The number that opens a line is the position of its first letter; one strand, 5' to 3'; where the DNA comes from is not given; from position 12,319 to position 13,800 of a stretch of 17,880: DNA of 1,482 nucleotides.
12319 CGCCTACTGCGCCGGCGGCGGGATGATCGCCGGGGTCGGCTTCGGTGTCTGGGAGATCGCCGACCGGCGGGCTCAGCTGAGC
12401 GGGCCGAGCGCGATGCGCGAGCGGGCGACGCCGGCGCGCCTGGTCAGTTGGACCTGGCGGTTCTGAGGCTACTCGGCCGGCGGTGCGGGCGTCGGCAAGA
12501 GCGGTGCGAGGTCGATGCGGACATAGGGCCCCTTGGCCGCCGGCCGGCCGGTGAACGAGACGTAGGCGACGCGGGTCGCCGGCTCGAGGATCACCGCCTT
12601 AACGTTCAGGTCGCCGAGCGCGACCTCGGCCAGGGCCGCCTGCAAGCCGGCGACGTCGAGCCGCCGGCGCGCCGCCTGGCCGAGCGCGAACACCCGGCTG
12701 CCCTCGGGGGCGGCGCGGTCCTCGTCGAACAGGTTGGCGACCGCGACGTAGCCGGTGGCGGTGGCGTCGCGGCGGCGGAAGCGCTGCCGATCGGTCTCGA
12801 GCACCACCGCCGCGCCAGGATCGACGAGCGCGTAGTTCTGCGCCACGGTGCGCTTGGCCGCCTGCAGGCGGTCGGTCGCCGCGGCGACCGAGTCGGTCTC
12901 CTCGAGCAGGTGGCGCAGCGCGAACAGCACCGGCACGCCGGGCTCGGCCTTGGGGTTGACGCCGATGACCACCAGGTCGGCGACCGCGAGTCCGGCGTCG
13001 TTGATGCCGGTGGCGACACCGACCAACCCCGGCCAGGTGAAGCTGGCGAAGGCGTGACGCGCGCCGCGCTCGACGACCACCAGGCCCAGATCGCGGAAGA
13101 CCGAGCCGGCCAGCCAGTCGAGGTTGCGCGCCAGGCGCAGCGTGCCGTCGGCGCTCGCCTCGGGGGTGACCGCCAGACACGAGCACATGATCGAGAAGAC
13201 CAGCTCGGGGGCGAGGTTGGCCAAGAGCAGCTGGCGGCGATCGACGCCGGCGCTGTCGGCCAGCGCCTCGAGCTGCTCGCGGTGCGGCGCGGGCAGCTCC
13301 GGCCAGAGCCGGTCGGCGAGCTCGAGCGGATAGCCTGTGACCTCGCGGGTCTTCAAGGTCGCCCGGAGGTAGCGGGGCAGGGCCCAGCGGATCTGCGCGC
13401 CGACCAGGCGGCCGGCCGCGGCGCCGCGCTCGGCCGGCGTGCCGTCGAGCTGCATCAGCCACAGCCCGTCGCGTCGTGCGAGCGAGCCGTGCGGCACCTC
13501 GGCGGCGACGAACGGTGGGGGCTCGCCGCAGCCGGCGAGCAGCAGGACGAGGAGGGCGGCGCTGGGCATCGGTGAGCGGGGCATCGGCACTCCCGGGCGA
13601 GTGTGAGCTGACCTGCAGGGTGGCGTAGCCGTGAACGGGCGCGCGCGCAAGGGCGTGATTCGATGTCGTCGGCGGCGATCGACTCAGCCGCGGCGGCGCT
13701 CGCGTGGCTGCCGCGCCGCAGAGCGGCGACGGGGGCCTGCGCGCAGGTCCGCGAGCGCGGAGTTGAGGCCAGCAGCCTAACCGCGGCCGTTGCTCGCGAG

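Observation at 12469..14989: Divergent pair of lipoproteins beside the pseudo-subtilase: an internally activated Ntn-hydrolase and a Cys-rich IPT-domain protein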

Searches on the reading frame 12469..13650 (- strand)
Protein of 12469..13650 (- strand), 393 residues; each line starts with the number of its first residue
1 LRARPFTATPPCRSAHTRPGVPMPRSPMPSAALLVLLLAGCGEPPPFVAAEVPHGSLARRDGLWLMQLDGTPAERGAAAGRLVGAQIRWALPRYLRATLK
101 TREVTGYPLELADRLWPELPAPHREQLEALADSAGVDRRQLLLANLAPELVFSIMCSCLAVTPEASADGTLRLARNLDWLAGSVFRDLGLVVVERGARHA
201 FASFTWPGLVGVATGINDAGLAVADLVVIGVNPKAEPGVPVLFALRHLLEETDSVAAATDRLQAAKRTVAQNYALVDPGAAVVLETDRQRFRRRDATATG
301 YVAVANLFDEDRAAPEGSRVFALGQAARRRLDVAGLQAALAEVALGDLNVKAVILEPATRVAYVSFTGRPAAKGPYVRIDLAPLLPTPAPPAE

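Call 3: search_protein_families(library=pfam, proteins=[window:12469-13650:-], max_evalue=0.1)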
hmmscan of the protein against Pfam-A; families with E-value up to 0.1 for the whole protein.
window:12469-13650:- (393 aa): 1 family
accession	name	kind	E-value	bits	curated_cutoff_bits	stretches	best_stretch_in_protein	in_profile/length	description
PF03417.21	AAT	-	3e-12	47.2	23.2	1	172-311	8-144/225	Acyl-coenzyme A:6-aminopenicillanic acid acyl-transferase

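Call 4: search_protein_families(library=ncbifam, proteins=[window:12469-13650:-], max_evalue=0.1)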
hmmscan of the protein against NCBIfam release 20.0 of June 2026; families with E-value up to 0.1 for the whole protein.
window:12469-13650:- (393 aa): 2 families
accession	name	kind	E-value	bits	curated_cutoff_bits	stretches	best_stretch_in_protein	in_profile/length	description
NF040521.1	C45_proenzyme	subfamily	3.5e-42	144.9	85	1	70-314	2-243/313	C45 family autoproteolytic acyltransferase/hydrolase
NF011656.1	PRK15075.1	subfamily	0.036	12.9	445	1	239-286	193-242/419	tricarballylate/proton symporter TcuC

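Call 8: find_homologous_proteins(query=window:12472-13584:-, max_evalue=0.00001)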
Query window:12472-13584:- (371 aa): 72 proteins with E <= 0.00001 among 8000 candidates.
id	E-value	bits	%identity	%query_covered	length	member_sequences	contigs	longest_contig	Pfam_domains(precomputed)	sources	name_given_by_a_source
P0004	4.6e-235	798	100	100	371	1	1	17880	PF03417.22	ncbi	-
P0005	6.9e-125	435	61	95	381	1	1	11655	PF03417.22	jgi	jgi:hypothetical protein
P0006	2.6e-111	390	54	98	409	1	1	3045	PF03417.22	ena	-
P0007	5.3e-106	373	53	97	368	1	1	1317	PF03417.22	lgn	-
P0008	2.9e-104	367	52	95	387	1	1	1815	PF03417.22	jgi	jgi:hypothetical protein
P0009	6.5e-104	366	53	97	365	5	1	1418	PF03417.22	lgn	-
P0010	7.6e-104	366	52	97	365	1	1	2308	PF03417.22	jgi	-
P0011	3.6e-103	364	53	96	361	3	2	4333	PF03417.22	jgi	jgi:hypothetical protein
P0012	4.2e-103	363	53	96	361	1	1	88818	PF03417.22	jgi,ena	-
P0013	6.0e-103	363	53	97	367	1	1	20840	PF03417.22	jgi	-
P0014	1.2e-102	362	53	96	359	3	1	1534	PF03417.22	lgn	-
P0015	2.1e-102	361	55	94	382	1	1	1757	PF03417.22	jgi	jgi:hypothetical protein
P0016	6.0e-102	360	54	92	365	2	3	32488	PF03417.22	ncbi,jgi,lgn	jgi:hypothetical protein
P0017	7.5e-102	359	54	93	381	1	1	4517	PF03417.22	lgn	-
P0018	1.1e-101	359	54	96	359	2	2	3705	PF03417.22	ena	-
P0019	4.4e-101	357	53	95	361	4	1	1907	PF03417.22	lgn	-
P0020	5.3e-101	357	53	95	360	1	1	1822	PF03417.22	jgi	jgi:hypothetical protein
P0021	3.5e-100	354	53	98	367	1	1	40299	PF03417.22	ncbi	-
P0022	1.2e-99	352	55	94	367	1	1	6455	PF03417.22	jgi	jgi:hypothetical protein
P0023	3.2e-98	347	51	97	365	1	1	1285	PF03417.22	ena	-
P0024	3.6e-98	347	54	92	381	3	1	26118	PF03417.22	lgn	-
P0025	4.1e-95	337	48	96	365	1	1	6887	PF03417.22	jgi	jgi:Acyl-coenzyme A:6-aminopenicillanic acid acyl-transferase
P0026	9.2e-95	336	50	93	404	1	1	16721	PF03417.22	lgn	-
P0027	5.3e-94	333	50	93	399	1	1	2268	PF03417.22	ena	-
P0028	5.5e-93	330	47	98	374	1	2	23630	PF03417.22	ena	-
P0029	1.2e-92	329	48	96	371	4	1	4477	PF03417.22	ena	-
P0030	1.9e-92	328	49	97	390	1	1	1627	PF03417.22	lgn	-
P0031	1.9e-92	328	49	96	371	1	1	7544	PF03417.22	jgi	jgi:hypothetical protein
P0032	4.8e-92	327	50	94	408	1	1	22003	PF03417.22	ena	-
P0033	1.1e-91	326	48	94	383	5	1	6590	PF03417.22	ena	-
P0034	1.8e-91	325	49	97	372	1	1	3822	PF03417.22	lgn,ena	-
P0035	2.7e-91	325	49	91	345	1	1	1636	PF03417.22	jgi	jgi:hypothetical protein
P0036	3.0e-91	324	47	94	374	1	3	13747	PF03417.22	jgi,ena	-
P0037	3.2e-91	324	50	94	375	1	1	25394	PF03417.22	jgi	jgi:hypothetical protein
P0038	5.5e-91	324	49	94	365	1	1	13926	PF03417.22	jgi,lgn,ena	-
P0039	6.9e-91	323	49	92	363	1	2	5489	PF03417.22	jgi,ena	-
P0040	1.5e-90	322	47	99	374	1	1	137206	PF03417.22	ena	-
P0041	2.8e-90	321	49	96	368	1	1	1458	PF03417.22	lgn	-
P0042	8.3e-90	320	47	95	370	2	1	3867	PF03417.22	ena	-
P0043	1.5e-89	319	50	97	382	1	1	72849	PF03417.22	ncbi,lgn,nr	ncbi:MAG: hypothetical protein JXR96_02040 [Deltaproteobacteria bacterium]|nr:hypothetical protein [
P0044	1.6e-89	319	49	96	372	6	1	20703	PF03417.22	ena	-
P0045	9.3e-89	316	48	95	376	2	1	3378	PF03417.22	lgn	-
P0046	4.2e-88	314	48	92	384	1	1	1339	PF03417.22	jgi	jgi:hypothetical protein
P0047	5.0e-88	314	50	92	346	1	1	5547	PF03417.22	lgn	-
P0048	1.0e-87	313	48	98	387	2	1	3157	PF03417.22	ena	-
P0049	1.1e-87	313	48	95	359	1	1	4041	PF03417.22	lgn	-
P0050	1.6e-87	312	48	99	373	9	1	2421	PF03417.22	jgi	jgi:hypothetical protein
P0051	2.2e-87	312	50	90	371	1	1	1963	PF03417.22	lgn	-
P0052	2.5e-87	312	47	95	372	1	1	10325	PF03417.22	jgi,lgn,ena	-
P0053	2.9e-87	311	52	96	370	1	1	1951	PF03417.22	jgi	-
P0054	7.9e-87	310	47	93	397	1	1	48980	PF03417.22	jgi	jgi:isopenicillin-N N-acyltransferase like protein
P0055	1.7e-86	309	48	93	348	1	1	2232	PF03417.22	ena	-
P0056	2.9e-86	308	47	97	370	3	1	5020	PF03417.22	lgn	-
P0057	3.0e-86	308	47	93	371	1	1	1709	PF03417.22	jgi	jgi:isopenicillin-N N-acyltransferase like protein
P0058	4.4e-86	307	46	96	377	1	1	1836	PF03417.22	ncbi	-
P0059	1.5e-84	302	47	98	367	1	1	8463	PF03417.22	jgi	jgi:hypothetical protein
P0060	3.3e-84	301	47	92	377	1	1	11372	PF03417.22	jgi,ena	-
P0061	3.8e-84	301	46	99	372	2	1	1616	PF03417.22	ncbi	-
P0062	1.3e-81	293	48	90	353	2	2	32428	PF03417.22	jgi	-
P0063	1.5e-79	286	45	94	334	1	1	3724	PF03417.22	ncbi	-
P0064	1.2e-76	276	47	87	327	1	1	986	PF03417.22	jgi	-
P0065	1.8e-74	269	49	81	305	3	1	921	PF03417.22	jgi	-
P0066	7.2e-68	248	46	90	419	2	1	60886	PF03417.22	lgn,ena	-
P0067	3.1e-58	216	54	58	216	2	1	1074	PF03417.22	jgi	jgi:predicted choloylglycine hydrolase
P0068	5.6e-46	176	48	57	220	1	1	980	PF03417.22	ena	-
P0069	9.0e-34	135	34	85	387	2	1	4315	PF03417.22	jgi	jgi:predicted choloylglycine hydrolase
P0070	5.5e-30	123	31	94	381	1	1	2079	PF03417.22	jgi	jgi:hypothetical protein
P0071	3.8e-28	117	35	71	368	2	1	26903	PF03417.22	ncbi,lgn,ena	-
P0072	4.5e-26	110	29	89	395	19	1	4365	PF03417.22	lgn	-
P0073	1.6e-25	108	32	93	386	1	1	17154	PF03417.22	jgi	-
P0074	1.7e-25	108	30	92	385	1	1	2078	PF03417.22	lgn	-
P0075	1.4e-18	85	32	89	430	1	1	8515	PF03417.22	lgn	-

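Call 18: search_solved_structures(query=P0004, max_evalue=0.01, show_alignments=2)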
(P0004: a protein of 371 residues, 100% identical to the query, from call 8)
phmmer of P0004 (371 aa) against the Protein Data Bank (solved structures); distinct sequences matched with E-value up to 0.01: 2.
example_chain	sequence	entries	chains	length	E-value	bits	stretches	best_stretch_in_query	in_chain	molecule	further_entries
2x1c_A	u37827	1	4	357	1.3e-05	27.8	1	51-278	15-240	ACYL-COENZYME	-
2x1d_A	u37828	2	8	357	2e-05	27.2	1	51-278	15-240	ACYL-COENZYME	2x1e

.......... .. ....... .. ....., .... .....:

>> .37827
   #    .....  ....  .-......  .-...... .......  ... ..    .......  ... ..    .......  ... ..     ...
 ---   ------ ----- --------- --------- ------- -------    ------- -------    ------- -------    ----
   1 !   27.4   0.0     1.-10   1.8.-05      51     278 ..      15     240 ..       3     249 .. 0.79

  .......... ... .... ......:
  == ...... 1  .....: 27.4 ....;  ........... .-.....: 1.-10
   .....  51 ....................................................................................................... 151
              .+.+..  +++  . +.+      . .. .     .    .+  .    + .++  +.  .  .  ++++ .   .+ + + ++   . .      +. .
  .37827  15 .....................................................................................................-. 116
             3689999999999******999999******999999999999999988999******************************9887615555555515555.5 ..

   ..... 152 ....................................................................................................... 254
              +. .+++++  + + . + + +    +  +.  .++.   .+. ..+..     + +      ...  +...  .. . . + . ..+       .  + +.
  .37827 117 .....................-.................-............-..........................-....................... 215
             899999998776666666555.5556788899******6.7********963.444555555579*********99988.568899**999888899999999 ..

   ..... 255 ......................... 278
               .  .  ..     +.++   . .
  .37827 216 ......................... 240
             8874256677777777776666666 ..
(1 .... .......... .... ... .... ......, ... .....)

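Call 21: find_related_loci(query=A3, collection=genome_contigs, flank=10000)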
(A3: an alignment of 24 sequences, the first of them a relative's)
Query A3 (371 aa) in genome_contigs; peptide patterns used: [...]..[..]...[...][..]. (x = any residue, [..] = any of these).
265 stretches matched a pattern; 242 encode a relative of the query (tblastn E <= 1e-3); the best 80 are kept; 80 distinct loci.
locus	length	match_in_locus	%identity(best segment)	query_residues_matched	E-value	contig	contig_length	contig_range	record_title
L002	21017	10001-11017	49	19-357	5e-96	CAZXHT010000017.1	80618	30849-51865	MAG TPA_asm: uncultured Myxococcales bacterium isolate binchicken_co100_415 genome assembly, contig: NODE_360_length_806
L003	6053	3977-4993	48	25-363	2e-93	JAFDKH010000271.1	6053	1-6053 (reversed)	MAG: Deltaproteobacteria bacterium isolate Meg22_46_Bin_104 Meg22_46_Bin_104_scaffold_40060, whole genome shotgun sequen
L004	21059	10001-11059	50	8-359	1e-88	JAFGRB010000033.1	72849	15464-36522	MAG: Deltaproteobacteria bacterium isolate Zod_Metabat.807 k87_1115484, whole genome shotgun sequence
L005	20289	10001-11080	47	8-363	2e-88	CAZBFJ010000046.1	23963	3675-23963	MAG TPA_asm: uncultured Myxococcales bacterium isolate SRP192927_co6_685 genome assembly, contig: NODE_4307_length_23963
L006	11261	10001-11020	54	22-363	2e-106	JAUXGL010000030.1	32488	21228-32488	MAG: Deltaproteobacteria bacterium isolate CSMAG_2928 CSMAG_2928_k117_3908826_length_32488_cov_10.9938, whole genome sho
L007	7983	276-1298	46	19-359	3e-82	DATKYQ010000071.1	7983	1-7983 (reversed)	MAG TPA_asm: Myxococcota bacterium isolate SMAG_U14223 k141_3186889, whole genome shotgun sequence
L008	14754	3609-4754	32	9-367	7e-40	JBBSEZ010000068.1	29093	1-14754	MAG: Gemmatales bacterium isolate LS1_sbin.68 LS1_sbin.68_K_504105_L_29093_cov_17.5244, whole genome shotgun sequence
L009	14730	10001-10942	37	43-351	4e-39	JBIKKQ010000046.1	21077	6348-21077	MAG: Pirellulales bacterium isolate ME2014-08-05_3300044627_group5_bin114 Rohwer_bin1713_scaffold_1791_c1, whole genome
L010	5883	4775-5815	34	11-355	3e-38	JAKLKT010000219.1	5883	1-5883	MAG: Planctomycetota bacterium isolate MAG.302 MAG.302-scaffold_5555, whole genome shotgun sequence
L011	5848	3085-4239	31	2-363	1e-37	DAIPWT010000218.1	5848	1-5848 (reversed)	MAG TPA_asm: Gemmataceae bacterium isolate CTOTU41487 NODE_16389_length_5848_cov_12.760055, whole genome shotgun sequenc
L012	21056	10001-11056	29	23-359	4e-37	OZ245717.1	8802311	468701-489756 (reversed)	MAG: Gemmataceae bacterium isolate a1969a84-6968-4215-8892-50c3549db43c genome assembly, chromosome: 1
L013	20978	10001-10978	32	39-359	1e-36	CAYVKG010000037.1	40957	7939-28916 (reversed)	MAG TPA_asm: uncultured Tepidisphaeraceae bacterium isolate SRP278314_co1_2 genome assembly, contig: NODE_1220_length_40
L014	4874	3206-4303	32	24-370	4e-36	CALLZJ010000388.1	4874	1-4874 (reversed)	MAG TPA_asm: uncultured bacterium isolate SRR2107179_bin.10_CONCOCT_v1.1_MAG genome assembly, contig: ERZ794932.3600, wh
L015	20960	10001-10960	34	33-355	2e-39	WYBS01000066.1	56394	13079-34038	MAG: Planctomycetaceae bacterium isolate PLA2 k127_92559, whole genome shotgun sequence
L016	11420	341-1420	34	13-363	1e-34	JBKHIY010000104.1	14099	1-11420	MAG: Candidatus Brocadiia bacterium isolate D4M11_1 NODE_2355_length_14099_cov_45.330248, whole genome shotgun sequence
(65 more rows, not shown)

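Call 24: find_encoding_contigs(protein=P0005, flank=10000, max_places=2)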
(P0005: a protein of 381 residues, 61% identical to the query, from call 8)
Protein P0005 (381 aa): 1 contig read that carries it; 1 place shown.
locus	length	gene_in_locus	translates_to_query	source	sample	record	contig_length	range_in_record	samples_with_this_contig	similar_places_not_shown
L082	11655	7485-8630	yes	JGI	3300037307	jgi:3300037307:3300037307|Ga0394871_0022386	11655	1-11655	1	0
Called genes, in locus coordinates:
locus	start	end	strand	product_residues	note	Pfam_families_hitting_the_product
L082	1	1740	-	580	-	?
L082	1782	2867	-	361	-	PF25917:BSH_RND, PF25973:BSH_CzcB, PF25954:Beta-barrel_RND_2, PF25967:RND-MFP_C, PF25975:CzcB_C (weak), PF25989:YknX_C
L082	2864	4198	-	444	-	PF02321:OEP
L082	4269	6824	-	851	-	PF11897:DUF3417, PF00343:Phosphorylase, PF28476:GlgP_C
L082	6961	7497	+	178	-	-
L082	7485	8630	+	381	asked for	PF03417:AAT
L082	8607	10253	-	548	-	PF02878:PGM_PMM_I, PF02879:PGM_PMM_II, PF02880:PGM_PMM_III, PF00408:PGM_PMM_IV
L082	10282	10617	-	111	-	-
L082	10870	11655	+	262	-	?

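Call 37: find_encoding_contigs(protein=P0012, flank=6000, max_places=1)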
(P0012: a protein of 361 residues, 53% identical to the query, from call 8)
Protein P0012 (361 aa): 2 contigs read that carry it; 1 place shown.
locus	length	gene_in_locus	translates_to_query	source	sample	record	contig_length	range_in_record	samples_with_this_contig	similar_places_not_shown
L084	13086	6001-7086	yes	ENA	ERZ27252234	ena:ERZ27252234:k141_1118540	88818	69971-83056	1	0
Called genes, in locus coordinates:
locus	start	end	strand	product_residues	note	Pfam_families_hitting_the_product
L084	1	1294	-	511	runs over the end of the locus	PF03130:HEAT_PBS (faint), PF01347:TPR_Vitellogenin (faint), PF00514:Arm (faint), PF13513:HEAT_EZ (faint), PF13646:HEAT_2, PF02985:HEAT (faint), PF13646:HEAT_2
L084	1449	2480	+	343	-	PF11791:Aconitase_B_N (faint), PF02985:HEAT (faint), PF13513:HEAT_EZ (faint), PF13646:HEAT_2, PF00514:Arm (faint), PF01347:TPR_Vitellogenin (faint), PF03130:HEAT_PBS (faint), PF13646:HEAT_2, +2 more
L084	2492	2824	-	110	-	-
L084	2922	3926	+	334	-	PF01520:Amidase_3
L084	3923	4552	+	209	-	PF01725:Ham1p_like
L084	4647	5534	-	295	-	PF12706:Lactamase_B_2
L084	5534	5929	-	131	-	PF16697:Yop-YscD_cpl, PF00498:FHA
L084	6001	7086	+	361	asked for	PF03417:AAT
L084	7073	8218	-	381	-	-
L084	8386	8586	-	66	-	PF10077:DUF2314 (weak)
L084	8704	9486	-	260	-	-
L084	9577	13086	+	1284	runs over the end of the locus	PF18911:PKD_4, PF22352:K319L-like_PKD, PF00526:Dicty_CTDC (faint)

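Call 38: find_encoding_contigs(protein=P0021, flank=6000, max_places=1)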
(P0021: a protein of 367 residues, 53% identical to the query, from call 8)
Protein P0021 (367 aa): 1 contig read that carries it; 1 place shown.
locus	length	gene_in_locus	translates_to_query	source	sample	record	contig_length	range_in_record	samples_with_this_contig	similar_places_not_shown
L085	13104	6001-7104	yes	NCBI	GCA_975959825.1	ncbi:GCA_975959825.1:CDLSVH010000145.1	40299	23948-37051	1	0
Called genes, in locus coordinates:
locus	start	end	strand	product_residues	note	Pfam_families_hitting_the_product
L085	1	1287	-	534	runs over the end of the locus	PF03130:HEAT_PBS (faint), PF20168:PDS5 (faint), PF01347:TPR_Vitellogenin (faint), PF00514:Arm (faint), PF13513:HEAT_EZ (faint), PF13646:HEAT_2, PF02985:HEAT (faint), PF13646:HEAT_2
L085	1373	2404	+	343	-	PF11791:Aconitase_B_N (faint), PF13513:HEAT_EZ (faint), PF02985:HEAT (faint), PF13646:HEAT_2, PF00514:Arm (faint), PF03130:HEAT_PBS (faint), PF01347:TPR_Vitellogenin (faint), PF13646:HEAT_2, +2 more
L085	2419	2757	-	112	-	-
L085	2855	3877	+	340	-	PF01520:Amidase_3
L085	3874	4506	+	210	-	PF01725:Ham1p_like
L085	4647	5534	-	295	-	PF12706:Lactamase_B_2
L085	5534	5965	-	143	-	PF16697:Yop-YscD_cpl, PF00498:FHA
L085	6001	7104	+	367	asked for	PF03417:AAT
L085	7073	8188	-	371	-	-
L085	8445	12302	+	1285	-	PF17963:Big_9 (faint), PF18911:PKD_4, PF22352:K319L-like_PKD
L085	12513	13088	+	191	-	-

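Call 39: find_encoding_contigs(protein=P0043, flank=6000, max_places=1)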
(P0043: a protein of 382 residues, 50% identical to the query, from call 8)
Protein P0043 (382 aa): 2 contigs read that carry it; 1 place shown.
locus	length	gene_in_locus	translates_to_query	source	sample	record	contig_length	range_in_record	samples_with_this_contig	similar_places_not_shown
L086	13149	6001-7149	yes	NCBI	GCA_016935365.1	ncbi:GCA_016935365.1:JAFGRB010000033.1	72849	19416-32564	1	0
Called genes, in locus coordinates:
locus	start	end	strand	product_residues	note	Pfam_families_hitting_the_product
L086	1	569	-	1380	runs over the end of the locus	PF02412:TSP_3, PF01833:TIG (faint), PF11617:Cu-binding_MopE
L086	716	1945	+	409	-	PF13646:HEAT_2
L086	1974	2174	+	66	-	-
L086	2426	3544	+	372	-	PF04015:DUF362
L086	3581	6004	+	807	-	PF00012:HSP70, PF06723:MreB_Mbl, PF02782:FGGY_C (faint)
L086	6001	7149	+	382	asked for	PF03417:AAT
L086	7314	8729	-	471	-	PF01078:Mg_chelatase (faint), PF00158:Sigma54_activat, PF14532:Sigma54_activ_2, PF25601:AAA_lid_14, PF02954:HTH_8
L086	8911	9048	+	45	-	-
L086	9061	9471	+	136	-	-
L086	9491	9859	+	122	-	-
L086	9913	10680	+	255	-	PF03747:ADP_ribosyl_GH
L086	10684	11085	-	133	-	PF01850:PIN (weak)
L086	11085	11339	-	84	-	-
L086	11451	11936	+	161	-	PF00583:Acetyltransf_1, PF13673:Acetyltransf_10, PF13508:Acetyltransf_7, PF14542:Acetyltransf_CG (weak)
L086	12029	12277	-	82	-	-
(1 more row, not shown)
